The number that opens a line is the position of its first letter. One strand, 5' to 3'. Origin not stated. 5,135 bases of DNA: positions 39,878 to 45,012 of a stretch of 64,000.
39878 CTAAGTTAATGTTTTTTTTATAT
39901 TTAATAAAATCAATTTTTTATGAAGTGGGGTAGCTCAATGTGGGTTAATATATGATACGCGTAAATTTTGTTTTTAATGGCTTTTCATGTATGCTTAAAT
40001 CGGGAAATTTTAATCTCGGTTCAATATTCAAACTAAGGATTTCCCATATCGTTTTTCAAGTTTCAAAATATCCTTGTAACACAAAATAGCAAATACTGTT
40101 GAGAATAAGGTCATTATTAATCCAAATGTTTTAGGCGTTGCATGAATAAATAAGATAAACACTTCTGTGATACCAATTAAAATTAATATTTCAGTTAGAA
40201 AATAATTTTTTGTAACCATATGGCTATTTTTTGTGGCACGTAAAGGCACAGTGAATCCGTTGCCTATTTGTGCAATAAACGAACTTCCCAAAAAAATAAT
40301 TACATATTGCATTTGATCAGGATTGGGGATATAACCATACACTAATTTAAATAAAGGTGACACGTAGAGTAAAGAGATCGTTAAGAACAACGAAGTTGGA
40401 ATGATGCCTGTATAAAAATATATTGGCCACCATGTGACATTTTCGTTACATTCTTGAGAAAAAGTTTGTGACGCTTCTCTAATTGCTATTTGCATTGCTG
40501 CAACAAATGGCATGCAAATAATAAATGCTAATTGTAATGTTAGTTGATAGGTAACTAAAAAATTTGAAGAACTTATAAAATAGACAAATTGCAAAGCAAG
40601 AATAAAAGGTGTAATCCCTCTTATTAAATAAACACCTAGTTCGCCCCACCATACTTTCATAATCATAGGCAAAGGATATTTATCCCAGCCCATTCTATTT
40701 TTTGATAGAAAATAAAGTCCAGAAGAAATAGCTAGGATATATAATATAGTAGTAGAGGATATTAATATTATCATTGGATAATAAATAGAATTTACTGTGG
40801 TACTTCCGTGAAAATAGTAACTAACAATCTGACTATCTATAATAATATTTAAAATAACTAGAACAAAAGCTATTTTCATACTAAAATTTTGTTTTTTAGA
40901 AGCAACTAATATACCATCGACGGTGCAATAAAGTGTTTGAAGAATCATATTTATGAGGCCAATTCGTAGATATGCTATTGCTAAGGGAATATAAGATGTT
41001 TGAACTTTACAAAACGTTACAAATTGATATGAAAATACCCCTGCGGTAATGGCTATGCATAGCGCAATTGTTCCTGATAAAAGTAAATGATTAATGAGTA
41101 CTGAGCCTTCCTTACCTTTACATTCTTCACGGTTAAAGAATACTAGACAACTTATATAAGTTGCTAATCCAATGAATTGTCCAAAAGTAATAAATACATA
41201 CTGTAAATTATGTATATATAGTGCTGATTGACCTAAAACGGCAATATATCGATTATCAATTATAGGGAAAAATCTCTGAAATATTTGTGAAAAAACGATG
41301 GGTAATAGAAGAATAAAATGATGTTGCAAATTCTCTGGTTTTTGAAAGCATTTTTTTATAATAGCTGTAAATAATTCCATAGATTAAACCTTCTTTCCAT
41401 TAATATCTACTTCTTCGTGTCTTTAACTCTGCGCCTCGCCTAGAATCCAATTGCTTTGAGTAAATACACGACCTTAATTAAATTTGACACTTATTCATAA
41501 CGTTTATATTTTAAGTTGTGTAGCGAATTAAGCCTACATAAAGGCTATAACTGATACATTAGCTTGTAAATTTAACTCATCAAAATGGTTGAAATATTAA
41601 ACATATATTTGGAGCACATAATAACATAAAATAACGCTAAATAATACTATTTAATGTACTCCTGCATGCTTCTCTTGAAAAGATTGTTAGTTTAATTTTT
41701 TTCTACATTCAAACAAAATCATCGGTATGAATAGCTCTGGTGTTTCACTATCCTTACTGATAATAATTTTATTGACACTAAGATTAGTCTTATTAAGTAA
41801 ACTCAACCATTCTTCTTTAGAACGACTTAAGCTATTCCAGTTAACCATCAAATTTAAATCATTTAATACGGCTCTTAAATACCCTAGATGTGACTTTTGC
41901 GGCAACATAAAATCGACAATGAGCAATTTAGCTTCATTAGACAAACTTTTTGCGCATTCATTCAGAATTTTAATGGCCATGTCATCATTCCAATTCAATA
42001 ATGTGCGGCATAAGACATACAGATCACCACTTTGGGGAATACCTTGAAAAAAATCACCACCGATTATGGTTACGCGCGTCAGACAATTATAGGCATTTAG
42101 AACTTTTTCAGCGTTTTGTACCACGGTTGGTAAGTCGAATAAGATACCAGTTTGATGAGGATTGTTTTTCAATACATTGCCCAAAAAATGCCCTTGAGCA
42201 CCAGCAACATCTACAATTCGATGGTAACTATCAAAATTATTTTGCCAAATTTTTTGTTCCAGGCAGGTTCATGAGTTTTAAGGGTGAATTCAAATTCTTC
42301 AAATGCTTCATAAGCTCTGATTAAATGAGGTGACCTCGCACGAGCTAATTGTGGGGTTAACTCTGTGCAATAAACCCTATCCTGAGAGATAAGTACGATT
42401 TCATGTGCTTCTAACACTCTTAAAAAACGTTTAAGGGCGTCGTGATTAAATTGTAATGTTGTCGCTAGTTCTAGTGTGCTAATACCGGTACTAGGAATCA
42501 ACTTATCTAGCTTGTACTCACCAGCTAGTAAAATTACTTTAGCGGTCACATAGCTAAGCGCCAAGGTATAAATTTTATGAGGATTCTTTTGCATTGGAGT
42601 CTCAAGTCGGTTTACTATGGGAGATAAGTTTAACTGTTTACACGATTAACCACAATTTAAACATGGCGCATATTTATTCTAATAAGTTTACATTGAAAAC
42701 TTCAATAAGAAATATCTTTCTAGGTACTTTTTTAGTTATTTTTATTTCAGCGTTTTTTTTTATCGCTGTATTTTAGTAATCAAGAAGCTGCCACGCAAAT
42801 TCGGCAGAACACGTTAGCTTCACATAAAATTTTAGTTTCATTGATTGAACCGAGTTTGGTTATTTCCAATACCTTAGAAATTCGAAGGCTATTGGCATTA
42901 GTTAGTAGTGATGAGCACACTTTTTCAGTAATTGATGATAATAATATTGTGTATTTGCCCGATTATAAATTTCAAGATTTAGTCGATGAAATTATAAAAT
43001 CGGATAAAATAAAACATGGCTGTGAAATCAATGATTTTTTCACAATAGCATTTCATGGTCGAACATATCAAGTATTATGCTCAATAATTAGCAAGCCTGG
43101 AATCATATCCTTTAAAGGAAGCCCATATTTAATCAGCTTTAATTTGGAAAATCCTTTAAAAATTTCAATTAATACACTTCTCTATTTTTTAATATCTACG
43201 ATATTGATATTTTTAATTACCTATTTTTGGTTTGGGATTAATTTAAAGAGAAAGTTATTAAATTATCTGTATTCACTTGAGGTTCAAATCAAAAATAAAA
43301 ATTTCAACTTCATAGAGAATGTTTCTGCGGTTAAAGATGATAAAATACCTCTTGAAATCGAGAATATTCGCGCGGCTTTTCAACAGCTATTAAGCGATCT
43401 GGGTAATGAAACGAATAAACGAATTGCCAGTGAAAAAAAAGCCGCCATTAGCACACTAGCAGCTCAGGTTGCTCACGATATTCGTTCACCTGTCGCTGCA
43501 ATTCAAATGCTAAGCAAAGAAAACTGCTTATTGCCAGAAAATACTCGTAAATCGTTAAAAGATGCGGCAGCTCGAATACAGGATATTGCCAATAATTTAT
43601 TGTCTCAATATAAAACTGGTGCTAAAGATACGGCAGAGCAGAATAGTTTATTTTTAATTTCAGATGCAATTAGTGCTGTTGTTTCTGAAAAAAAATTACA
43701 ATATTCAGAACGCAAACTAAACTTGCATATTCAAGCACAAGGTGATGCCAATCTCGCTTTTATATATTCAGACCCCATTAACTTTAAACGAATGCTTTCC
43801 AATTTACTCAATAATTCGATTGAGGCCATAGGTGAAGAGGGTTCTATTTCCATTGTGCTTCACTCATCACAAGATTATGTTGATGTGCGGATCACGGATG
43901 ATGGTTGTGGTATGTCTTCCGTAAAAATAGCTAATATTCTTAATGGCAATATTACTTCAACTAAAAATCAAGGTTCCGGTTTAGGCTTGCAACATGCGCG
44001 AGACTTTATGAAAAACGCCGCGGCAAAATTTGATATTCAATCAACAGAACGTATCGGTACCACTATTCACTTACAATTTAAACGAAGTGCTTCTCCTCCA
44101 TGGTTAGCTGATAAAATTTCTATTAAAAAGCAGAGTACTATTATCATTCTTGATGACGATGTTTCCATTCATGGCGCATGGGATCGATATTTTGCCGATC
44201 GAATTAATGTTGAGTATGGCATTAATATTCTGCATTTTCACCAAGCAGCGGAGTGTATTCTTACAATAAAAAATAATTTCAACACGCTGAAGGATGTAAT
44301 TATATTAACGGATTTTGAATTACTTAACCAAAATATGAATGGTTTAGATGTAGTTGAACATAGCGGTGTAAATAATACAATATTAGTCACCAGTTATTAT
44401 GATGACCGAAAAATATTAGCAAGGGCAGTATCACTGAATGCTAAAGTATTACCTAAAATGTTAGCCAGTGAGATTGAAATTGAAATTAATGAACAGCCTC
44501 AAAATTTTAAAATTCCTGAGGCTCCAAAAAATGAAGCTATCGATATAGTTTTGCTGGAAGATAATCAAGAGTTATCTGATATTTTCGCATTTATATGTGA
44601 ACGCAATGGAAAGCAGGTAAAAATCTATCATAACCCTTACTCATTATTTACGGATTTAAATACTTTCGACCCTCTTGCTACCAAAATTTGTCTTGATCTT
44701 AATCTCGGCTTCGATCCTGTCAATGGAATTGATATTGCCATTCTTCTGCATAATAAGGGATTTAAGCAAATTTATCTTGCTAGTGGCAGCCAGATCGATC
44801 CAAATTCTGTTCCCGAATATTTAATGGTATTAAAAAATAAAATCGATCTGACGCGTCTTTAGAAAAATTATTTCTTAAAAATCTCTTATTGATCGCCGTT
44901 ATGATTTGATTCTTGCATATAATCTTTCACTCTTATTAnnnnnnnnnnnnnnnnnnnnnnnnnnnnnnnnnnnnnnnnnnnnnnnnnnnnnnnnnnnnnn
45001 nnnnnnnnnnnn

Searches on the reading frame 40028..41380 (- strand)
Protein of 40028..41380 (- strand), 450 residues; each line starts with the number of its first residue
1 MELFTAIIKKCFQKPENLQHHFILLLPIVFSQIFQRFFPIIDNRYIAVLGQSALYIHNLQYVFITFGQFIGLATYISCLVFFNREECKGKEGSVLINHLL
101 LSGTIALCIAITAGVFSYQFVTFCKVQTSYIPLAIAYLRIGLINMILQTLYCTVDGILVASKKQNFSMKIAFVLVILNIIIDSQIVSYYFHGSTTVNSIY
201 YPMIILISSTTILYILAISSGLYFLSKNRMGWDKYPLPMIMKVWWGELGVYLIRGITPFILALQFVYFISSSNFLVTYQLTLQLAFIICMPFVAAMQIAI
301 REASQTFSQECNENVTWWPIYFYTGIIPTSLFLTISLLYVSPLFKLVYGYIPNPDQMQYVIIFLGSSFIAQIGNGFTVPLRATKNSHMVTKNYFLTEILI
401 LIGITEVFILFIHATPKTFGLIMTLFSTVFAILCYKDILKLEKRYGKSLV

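Call 3: search_protein_families(library=pfam, proteins=[window:40028-41380:-], max_evalue=0.1)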
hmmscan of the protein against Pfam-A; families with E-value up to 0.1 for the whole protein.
window:40028-41380:- (450 aa): 1 family
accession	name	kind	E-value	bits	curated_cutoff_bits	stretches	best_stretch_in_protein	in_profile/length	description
PF01554.23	MatE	-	2.1e-08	34.5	24.9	1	27-182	1-159/161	MatE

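Call 4: search_protein_families(library=ncbifam, proteins=[window:40028-41380:-], max_evalue=0.1)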
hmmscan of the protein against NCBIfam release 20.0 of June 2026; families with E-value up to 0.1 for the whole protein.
window:40028-41380:- (450 aa): 0 families

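Call 51: search_protein_families(library=padloc, proteins=[window:40028-41380:-], max_evalue=0.01)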
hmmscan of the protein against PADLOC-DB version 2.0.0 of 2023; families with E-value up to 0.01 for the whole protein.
window:40028-41380:- (450 aa): 0 families

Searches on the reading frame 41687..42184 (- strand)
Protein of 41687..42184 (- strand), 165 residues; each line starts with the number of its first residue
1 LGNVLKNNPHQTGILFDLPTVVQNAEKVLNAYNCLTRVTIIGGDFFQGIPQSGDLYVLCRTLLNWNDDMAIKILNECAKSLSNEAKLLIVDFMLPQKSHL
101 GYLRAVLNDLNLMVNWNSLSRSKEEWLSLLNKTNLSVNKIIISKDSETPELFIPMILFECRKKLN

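Call 3: search_protein_families(library=pfam, proteins=[window:41687-42184:-], max_evalue=0.1)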
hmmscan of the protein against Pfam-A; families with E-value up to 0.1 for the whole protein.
window:41687-42184:- (165 aa): 1 family
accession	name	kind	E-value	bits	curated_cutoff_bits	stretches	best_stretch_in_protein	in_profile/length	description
PF00891.24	Methyltransf_2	-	1.6e-23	83.6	22.3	1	4-132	80-206/210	O-methyltransferase domain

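Call 4: search_protein_families(library=ncbifam, proteins=[window:41687-42184:-], max_evalue=0.1)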
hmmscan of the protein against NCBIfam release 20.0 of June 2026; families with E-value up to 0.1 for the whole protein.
window:41687-42184:- (165 aa): 3 families
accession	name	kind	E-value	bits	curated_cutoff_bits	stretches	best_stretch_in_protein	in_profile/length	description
TIGR02716.1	C20_methyl_CrtF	equivalog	0.0024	17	276.1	1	4-102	167-267/306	bacteriochlorophyllide d C-20 methyltransferase BchU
NF043040.1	corrin_prot_MT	hypoth_equivalog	0.057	12.8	180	1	52-116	110-174/216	corrinoid protein-associated methyltransferase CpaM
NF006365.0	PRK08588.1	subfamily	0.075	12.3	289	1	26-90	224-288/383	succinyl-diaminopimelate desuccinylase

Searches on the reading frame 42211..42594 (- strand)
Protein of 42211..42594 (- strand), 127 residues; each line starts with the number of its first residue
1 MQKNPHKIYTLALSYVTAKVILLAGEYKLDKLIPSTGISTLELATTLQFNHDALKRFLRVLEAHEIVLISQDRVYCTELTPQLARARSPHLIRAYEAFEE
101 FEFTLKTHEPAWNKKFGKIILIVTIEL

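Call 3: search_protein_families(library=pfam, proteins=[window:42211-42594:-], max_evalue=0.1)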
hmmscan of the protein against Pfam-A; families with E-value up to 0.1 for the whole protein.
window:42211-42594:- (127 aa): 1 family
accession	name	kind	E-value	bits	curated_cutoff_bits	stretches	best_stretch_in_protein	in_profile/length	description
PF08100.18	Dimerisation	-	0.00029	21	25.6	1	2-73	3-76/93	O-methyltransferase dimerisation domain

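Call 4: search_protein_families(library=ncbifam, proteins=[window:42211-42594:-], max_evalue=0.1)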
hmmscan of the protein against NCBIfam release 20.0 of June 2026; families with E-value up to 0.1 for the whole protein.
window:42211-42594:- (127 aa): 0 families

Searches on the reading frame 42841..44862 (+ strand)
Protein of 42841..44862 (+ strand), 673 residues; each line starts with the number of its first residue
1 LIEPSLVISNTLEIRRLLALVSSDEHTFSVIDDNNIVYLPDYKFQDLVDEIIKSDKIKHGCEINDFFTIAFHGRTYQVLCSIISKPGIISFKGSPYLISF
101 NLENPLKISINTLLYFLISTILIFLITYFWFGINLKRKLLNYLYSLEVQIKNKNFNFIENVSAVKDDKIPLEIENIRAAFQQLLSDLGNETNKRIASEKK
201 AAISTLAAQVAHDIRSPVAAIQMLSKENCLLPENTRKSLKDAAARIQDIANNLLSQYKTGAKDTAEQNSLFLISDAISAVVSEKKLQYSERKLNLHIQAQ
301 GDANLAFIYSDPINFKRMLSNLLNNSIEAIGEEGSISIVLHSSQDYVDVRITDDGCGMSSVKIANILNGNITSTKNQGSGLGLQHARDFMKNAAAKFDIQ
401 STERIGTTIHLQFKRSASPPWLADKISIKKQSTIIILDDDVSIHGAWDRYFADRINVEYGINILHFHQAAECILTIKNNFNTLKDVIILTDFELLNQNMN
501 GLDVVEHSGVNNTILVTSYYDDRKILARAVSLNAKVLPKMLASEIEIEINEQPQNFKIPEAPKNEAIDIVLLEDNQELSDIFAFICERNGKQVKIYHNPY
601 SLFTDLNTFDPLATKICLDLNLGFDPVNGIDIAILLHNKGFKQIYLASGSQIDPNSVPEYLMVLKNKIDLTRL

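Call 3: search_protein_families(library=pfam, proteins=[window:42841-44862:+], max_evalue=0.1)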
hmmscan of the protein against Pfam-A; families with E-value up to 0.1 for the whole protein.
window:42841-44862:+ (673 aa): 8 families
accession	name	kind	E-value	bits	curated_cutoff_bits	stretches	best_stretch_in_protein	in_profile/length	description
PF02518.31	HATPase_c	-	6.9e-16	59.1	26.4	1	311-415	2-109/111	Histidine kinase-, DNA gyrase B-, and HSP90-like ATPase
PF00512.31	HisKA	-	0.0001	22.7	26.9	1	204-254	3-58/66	His Kinase A (phospho-acceptor) domain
PF14501.12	HATPase_c_5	-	0.00047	20.5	22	1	313-404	4-93/102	GHKL domain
PF13589.12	HATPase_c_3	-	0.00067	20.1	25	1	314-376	2-61/137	Histidine kinase-, DNA gyrase B-, and HSP90-like ATPase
PF20274.4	cREC_REC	-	0.0079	17.3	27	0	614-651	34-76/88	Cyclic-phosphate processing Receiver domain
PF01477.28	PLAT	-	0.014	16.5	23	1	381-429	37-87/117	PLAT/LH2 domain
PF08269.17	dCache_2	-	0.041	13.4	26.5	1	189-269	3-79/298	Cache domain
PF13581.12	HATPase_c_2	-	0.061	13.8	27.4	0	331-392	48-111/127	Histidine kinase-like ATPase domain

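Call 51: search_protein_families(library=padloc, proteins=[window:42841-44862:+], max_evalue=0.01)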
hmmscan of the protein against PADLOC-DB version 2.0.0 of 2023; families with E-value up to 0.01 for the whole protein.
window:42841-44862:+ (673 aa): 0 families

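Call 72: find_homologous_proteins(query=window:42841-44862:+, max_evalue=1e-25)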
Query window:42841-44862:+ (673 aa): 425 proteins with E <= 1e-25 among 8000 candidates; the best 120 are listed.
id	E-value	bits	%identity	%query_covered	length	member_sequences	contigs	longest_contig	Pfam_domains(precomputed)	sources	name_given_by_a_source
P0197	0.0e+0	1465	100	99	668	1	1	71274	PF02518.32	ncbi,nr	ncbi:MAG: HAMP domain-containing histidine kinase [Legionellales bacterium]|nr:HAMP domain-containin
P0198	1.1e-116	409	44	76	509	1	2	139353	PF02518.32,PF00512.32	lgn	-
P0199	3.8e-115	404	39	53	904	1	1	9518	PF13426.14,PF13581.13,PF08448.17,PF02518.32,PF00989.32,PF13589.13,PF14501.13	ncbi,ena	-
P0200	1.5e-113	399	45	70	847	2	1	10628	PF02518.32,PF14501.13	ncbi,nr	ncbi:MAG: GHKL domain-containing protein [Legionellales bacterium]|nr:GHKL domain-containing protein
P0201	3.3e-113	398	45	71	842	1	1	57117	PF02518.32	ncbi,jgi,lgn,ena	jgi:signal transduction histidine kinase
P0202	6.1e-113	397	35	71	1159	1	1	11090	PF02518.32,PF00512.32,PF14501.13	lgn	-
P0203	1.6e-111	392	43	73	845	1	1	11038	PF02518.32,PF14501.13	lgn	-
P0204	2.7e-111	391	41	72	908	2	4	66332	PF02518.32,PF00512.32,PF13589.13,PF00083.31,PF07690.22,PF14501.13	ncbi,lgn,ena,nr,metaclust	ncbi:MAG: hypothetical protein A3E87_10275 [Gammaproteobacteria bacterium RIFCSPHIGHO2_12_FULL_35_23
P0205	2.1e-109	385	43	70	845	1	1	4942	PF02518.32,PF00512.32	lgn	-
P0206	2.7e-108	381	36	94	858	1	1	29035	PF02518.32,PF14501.13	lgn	-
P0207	9.3e-107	376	43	72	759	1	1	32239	PF02518.32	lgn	-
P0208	9.9e-105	370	41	70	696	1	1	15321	PF02518.32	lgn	-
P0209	2.8e-103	365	42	72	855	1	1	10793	PF20274.5,PF02518.32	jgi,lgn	-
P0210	5.9e-103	364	40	73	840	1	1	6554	PF02518.32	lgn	-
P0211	3.3e-102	361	41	71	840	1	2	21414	PF13581.13,PF02518.32,PF14501.13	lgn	-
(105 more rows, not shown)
